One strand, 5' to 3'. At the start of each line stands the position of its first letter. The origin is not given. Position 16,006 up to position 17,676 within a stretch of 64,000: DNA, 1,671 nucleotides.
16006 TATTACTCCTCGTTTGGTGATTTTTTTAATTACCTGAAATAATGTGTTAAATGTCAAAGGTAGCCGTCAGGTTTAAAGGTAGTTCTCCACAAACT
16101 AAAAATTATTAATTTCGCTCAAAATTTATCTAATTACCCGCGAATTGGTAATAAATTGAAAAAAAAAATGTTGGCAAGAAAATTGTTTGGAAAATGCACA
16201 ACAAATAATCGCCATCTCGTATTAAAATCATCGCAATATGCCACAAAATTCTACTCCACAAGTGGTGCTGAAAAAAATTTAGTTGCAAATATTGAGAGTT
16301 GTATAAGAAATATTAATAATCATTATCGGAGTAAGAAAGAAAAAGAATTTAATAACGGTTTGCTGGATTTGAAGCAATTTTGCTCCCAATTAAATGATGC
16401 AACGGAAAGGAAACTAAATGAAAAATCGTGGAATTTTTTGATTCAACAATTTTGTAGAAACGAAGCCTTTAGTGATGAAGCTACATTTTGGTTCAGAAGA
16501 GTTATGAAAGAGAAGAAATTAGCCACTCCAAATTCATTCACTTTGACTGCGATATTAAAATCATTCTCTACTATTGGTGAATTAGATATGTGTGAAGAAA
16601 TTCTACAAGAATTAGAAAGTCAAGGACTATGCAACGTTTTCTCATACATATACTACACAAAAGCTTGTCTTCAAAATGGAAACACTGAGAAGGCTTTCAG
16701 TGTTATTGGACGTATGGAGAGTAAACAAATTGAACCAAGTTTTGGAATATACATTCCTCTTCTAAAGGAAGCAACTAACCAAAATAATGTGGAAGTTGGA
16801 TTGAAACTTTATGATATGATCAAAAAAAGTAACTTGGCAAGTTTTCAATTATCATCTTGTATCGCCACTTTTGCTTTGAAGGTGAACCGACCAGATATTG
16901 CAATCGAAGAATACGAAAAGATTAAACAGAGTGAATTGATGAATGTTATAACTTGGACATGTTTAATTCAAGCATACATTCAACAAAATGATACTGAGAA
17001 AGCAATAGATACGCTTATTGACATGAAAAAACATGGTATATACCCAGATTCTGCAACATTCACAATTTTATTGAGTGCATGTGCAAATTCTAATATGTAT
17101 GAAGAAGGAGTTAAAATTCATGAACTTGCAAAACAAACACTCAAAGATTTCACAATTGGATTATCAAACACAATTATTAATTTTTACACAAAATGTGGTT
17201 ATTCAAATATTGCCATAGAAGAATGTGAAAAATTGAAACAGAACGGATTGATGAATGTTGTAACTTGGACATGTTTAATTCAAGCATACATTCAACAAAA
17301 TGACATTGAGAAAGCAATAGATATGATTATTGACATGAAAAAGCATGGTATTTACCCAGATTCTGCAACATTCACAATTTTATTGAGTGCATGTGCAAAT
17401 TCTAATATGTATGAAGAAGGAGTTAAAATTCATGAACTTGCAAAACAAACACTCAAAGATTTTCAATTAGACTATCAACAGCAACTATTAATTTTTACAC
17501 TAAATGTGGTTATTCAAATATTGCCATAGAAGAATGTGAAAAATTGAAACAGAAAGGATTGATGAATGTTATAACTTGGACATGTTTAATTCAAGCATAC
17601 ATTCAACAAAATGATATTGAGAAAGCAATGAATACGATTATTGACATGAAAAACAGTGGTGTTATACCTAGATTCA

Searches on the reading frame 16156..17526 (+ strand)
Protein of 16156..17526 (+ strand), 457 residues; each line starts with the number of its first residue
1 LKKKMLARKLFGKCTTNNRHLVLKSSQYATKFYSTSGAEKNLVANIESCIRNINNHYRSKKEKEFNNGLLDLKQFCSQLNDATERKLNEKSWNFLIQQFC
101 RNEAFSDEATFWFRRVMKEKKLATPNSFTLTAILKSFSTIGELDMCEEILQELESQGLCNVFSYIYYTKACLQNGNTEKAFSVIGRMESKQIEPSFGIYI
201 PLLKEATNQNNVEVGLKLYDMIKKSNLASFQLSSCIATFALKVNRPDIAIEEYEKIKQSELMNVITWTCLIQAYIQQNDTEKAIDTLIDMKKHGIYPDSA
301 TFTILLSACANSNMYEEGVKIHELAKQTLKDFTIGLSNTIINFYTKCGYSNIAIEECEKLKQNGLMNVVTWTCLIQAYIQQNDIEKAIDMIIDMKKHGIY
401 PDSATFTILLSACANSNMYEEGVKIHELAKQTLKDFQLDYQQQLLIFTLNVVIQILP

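Call 4: search_protein_families(library=pfam, proteins=[window:16156-17526:+], max_evalue=0.01)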
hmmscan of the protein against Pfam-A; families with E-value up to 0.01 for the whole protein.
window:16156-17526:+ (457 aa): 14 families
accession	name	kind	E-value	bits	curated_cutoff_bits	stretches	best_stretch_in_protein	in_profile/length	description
PF13041.12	PPR_2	-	5.5e-49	164.5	30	2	367-415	2-50/50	PPR repeat family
PF01535.26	PPR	-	2.2e-36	122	25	2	369-399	1-31/31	PPR repeat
PF13812.12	PPR_3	-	3.3e-27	94.8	25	3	262-311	13-62/63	Pentatricopeptide repeat domain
PF12854.13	PPR_1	-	7.5e-17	61.2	23.8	1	366-395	5-34/34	PPR repeat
PF17177.10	PPR_long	-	2.5e-16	60.1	27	1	169-220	97-148/211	Pentacotripeptide-repeat region of PRORP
PF10037.15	MRP-S27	-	2.2e-09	37.2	25.9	2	229-321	68-162/393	Mitochondrial 28S ribosomal protein S27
PF09295.16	ChAPs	-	7.6e-08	32.2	20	1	217-287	222-291/395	ChAPs (Chs5p-Arf1p-binding proteins)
PF13428.12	TPR_14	-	4.1e-07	30.5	23.5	0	267-303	4-38/44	Tetratricopeptide repeat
PF19189.6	Mtf2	-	3.4e-05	24.1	27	0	230-310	71-158/195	Mtf2 family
PF00515.34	TPR_1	-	6.5e-05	23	27.8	0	370-389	3-22/34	Tetratricopeptide repeat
PF14559.12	TPR_19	-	0.00022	21.9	25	0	270-289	31-50/68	Tetratricopeptide repeat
PF23276.1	TPR_24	-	0.00036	20.8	27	0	366-413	35-83/195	Fungal tetratrico peptide repeats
PF20265.3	LARA_dom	-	0.00073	20.2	27.4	0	252-307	45-100/104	ATPase, RavA, LARA domain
PF19964.5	EAD11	-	0.0016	18.8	26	0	375-394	6-25/80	Effector-associated domain 11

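Call 23: find_homologous_proteins(query=window:16168-17526:+, max_evalue=1e-10)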
Query window:16168-17526:+ (453 aa): 116 proteins with E <= 1e-10 among 8000 candidates.
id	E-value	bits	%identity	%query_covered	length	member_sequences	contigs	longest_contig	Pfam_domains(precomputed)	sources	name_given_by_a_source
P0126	0.0e+0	1596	97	98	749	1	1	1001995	PF13673.14,PF13041.13,PF19189.7,PF12854.14,PF20265.4,PF01535.27,PF10037.16,PF13428.13,PF13812.13,PF23276.3,PF19964.6,PF14559.13,PF17177.11,PF13508.14,PF00515.35,PF09295.17,PF24603.2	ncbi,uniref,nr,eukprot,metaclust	ncbi:predicted protein [Naegleria gruberi]|uniref:Predicted protein n=1 Tax=Naegleria gruberi TaxID=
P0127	1.2e-71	260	25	66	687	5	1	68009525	PF14559.13,PF17177.11,PF13041.13,PF20431.5,PF12854.14,PF01535.27,PF13428.13,PF13812.13,PF23276.3,PF24603.2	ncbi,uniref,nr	ncbi:hypothetical protein OPV22_010021 [Ensete ventricosum]|uniref:Pentacotripeptide-repeat region o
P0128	3.0e-63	232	28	69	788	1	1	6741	PF17177.11,PF13041.13,PF20431.5,PF12854.14,PF01535.27,PF20430.4,PF13812.13,PF23276.3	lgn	-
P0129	6.3e-58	215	27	51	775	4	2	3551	PF17177.11,PF13041.13,PF20431.5,PF12854.14,PF01535.27,PF13428.13,PF13812.13,PF23276.3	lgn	-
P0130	6.2e-57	211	26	59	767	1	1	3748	PF17177.11,PF13041.13,PF12854.14,PF01535.27,PF13812.13,PF23276.3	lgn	-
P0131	3.4e-55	206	25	74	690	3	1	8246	PF17177.11,PF13041.13,PF20431.5,PF12854.14,PF01535.27,PF13812.13,PF23276.3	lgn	-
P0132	4.2e-55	205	25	67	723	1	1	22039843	PF17177.11,PF13041.13,PF20431.5,PF12854.14,PF01535.27,PF13428.13,PF28390.1,PF13812.13,PF23276.3,PF14432.13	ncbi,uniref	ncbi:unnamed protein product [Sphagnum jensenii]|uniref:DYW domain-containing protein n=1 Tax=Sphagn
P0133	1.7e-53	200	22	76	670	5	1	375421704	PF12921.13,PF17177.11,PF13041.13,PF20431.5,PF12854.14,PF22330.3,PF01535.27,PF13428.13,PF13812.13,PF23276.3,PF24603.2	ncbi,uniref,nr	ncbi:Pentatricopeptide repeat-containing protein [Rhynchospora pubera]|uniref:Pentatricopeptide repe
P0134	3.9e-51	192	25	66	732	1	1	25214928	PF17177.11,PF13041.13,PF12854.14,PF01535.27,PF13812.13,PF23276.3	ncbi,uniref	ncbi:Pentatricopeptide repeat [Dillenia turbinata]|uniref:Pentatricopeptide repeat n=1 Tax=Dillenia 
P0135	3.8e-50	189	25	68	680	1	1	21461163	PF17177.11,PF13041.13,PF20431.5,PF12854.14,PF01535.27,PF13176.13,PF13428.13,PF28390.1,PF13812.13,PF23276.3,PF14432.13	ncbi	ncbi:unnamed protein product [Sphagnum tenellum]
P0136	9.8e-49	184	24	76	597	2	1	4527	PF12921.13,PF17177.11,PF13041.13,PF20431.5,PF12854.14,PF01535.27,PF13812.13,PF23276.3,PF24603.2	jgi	jgi:pentatricopeptide repeat protein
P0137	1.1e-45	174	24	66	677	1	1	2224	PF14559.13,PF17177.11,PF13041.13,PF20431.5,PF12854.14,PF01535.27,PF13428.13,PF13812.13,PF23276.3,PF24603.2,PF14432.13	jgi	-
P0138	2.3e-45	173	24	58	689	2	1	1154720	PF14559.13,PF17177.11,PF13041.13,PF12854.14,PF01535.27,PF13428.13,PF13812.13,PF23276.3,PF24603.2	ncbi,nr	ncbi:hypothetical protein L7F22_057201 [Adiantum nelumboides]|nr:hypothetical protein [Adiantum nelu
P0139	1.4e-44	171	24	64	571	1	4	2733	PF17177.11,PF13041.13,PF20431.5,PF12854.14,PF01535.27,PF13428.13,PF13812.13,PF23276.3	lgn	-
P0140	3.0e-44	170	25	63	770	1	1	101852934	PF17177.11,PF13041.13,PF20431.5,PF12854.14,PF01535.27,PF13428.13,PF13812.13,PF23276.3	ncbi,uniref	ncbi:hypothetical protein DH2020_018251 [Rehmannia glutinosa]|uniref:Pentatricopeptide repeat-contai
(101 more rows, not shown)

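Call 31: list_cluster_members(proteins=[P0126, P0001, P0002, P0027])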
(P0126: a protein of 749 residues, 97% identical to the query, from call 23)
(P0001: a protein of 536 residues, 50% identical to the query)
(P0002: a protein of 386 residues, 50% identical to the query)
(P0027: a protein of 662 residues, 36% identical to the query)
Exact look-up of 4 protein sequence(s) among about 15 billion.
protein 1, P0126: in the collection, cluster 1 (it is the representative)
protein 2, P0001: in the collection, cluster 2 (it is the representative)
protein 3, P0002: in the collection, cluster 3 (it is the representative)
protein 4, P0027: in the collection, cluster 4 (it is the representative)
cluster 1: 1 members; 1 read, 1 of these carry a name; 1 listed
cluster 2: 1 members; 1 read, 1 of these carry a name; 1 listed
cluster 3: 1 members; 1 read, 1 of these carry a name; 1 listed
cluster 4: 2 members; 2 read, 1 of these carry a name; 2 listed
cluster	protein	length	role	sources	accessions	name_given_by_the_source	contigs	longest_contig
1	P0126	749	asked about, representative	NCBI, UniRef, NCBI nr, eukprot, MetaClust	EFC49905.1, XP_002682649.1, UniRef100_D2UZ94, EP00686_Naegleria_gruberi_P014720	predicted protein [Naegleria gruberi] | Predicted protein n=1 Tax=Naegleria gruberi TaxID=5762 RepID=D2UZ94_NAEGR | uncharacterized protein NAEGRDRAFT_45423 [Naegleria gruberi]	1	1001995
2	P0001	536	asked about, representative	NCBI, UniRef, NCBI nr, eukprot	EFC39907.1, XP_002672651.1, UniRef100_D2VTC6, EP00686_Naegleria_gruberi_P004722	predicted protein [Naegleria gruberi] | Predicted protein n=1 Tax=Naegleria gruberi TaxID=5762 RepID=D2VTC6_NAEGR | uncharacterized protein NAEGRDRAFT_72252 [Naegleria gruberi]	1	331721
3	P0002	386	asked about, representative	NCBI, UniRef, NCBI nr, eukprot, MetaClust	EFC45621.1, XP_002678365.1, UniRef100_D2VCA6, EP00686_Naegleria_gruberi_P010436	predicted protein [Naegleria gruberi] | Predicted protein n=1 Tax=Naegleria gruberi TaxID=5762 RepID=D2VCA6_NAEGR | uncharacterized protein NAEGRDRAFT_66503 [Naegleria gruberi]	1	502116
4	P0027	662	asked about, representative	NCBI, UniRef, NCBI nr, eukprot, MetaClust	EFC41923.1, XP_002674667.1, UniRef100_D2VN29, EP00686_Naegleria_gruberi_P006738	predicted protein [Naegleria gruberi] | Predicted protein n=1 Tax=Naegleria gruberi TaxID=5762 RepID=D2VN29_NAEGR | uncharacterized protein NAEGRDRAFT_70351 [Naegleria gruberi]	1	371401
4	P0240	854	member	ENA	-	-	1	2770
